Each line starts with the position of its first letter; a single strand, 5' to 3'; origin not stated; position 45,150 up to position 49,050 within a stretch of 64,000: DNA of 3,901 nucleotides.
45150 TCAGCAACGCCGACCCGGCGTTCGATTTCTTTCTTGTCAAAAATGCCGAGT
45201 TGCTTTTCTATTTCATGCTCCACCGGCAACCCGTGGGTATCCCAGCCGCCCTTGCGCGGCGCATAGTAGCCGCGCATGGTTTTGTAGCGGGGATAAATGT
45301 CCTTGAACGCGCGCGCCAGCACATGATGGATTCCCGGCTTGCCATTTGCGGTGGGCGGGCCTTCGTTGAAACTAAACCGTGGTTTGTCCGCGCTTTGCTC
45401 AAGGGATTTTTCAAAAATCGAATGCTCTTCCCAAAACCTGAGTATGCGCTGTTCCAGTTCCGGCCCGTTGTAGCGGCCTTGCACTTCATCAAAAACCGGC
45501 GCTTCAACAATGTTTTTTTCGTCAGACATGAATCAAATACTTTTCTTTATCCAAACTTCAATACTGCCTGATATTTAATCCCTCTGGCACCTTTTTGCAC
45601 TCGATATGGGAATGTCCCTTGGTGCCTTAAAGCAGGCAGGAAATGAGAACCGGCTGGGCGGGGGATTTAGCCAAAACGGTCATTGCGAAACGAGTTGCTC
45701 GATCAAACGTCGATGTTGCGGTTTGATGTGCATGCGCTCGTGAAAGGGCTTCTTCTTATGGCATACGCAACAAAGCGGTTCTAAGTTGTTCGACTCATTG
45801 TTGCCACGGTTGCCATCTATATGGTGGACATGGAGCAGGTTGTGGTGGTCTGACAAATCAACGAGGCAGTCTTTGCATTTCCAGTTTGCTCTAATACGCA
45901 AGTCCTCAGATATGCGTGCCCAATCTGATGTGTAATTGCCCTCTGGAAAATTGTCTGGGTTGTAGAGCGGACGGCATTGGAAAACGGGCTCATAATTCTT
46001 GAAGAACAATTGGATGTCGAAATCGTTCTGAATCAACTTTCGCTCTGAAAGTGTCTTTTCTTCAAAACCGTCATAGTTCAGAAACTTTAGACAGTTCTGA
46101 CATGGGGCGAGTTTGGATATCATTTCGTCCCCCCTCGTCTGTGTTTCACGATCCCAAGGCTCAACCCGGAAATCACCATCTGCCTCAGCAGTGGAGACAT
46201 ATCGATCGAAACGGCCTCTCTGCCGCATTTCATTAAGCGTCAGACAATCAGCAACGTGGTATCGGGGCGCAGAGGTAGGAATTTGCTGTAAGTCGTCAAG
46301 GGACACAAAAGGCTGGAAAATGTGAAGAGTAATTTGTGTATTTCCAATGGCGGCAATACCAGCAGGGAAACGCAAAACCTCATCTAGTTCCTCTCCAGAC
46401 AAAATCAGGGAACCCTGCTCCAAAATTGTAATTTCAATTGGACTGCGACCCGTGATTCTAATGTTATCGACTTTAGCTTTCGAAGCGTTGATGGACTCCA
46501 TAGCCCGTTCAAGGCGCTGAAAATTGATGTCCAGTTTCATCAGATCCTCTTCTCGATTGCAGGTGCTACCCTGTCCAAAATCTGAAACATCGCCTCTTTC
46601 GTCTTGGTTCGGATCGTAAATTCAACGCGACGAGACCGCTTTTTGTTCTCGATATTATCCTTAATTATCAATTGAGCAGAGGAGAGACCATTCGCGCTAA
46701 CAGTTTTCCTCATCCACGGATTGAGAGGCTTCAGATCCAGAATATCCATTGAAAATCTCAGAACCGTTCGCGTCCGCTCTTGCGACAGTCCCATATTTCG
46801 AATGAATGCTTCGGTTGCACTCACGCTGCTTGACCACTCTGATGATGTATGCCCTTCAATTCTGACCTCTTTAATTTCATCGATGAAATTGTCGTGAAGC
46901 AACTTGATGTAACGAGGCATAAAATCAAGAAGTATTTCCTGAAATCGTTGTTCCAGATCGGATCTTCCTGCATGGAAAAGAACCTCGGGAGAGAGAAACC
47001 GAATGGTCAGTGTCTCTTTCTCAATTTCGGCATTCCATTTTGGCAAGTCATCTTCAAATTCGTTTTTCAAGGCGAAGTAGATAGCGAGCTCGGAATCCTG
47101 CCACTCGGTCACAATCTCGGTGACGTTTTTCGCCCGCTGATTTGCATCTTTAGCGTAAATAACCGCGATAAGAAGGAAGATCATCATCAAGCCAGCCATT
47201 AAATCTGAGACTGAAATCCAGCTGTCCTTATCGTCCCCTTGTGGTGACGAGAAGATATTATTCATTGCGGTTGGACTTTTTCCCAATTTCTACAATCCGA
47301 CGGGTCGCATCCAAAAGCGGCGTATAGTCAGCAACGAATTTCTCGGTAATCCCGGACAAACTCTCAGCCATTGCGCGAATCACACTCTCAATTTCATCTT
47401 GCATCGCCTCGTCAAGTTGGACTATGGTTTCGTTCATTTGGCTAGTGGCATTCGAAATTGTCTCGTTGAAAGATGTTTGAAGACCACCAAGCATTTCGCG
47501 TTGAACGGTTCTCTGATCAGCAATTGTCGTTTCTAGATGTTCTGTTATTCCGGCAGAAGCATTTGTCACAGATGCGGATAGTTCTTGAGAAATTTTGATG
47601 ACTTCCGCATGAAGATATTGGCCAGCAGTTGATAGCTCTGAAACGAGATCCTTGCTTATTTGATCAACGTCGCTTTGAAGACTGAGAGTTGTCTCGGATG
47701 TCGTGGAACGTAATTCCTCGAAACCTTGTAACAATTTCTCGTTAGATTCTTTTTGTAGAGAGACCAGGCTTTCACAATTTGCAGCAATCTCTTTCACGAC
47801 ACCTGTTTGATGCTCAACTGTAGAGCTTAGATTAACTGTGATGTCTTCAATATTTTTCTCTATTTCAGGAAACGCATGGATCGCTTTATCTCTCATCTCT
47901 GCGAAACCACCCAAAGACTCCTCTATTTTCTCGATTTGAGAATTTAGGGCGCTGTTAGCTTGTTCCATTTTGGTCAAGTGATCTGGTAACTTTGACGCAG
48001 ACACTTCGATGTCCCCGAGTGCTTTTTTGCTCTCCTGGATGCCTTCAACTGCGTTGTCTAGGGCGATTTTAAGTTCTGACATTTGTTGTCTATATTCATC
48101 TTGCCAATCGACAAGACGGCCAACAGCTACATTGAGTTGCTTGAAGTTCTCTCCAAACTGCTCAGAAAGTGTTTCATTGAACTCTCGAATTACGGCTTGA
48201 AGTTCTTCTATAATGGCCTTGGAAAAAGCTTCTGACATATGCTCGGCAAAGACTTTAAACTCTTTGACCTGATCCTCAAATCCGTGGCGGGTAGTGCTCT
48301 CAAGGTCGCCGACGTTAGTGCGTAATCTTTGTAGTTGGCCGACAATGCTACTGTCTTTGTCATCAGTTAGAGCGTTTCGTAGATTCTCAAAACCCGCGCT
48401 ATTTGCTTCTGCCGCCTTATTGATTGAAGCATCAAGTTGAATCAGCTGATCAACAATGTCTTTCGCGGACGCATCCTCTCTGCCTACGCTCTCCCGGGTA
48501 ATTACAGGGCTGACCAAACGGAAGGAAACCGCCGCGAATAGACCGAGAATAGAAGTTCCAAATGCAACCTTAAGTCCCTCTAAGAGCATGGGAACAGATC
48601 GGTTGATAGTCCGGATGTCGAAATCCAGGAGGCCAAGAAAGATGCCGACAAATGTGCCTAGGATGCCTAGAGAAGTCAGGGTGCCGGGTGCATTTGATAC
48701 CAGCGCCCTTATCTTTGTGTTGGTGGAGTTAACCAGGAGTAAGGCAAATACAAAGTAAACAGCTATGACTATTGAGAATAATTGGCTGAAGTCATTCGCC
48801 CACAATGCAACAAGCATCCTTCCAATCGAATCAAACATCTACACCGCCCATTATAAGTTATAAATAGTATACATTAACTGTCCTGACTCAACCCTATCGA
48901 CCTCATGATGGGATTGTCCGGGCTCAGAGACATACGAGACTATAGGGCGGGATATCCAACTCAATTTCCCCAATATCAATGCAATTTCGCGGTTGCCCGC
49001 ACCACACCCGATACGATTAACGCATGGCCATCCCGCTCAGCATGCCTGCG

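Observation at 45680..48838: Three-gene ZorA-ZorB-ZorE operon (type II Zorya-like anti-phage system)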

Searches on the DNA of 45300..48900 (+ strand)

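Call 43: search_dna_similar(query=window:45300-48900:+, collection=phages, mode=distant, max_rows=8)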
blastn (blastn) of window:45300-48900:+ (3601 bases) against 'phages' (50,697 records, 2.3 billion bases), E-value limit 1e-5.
No match.
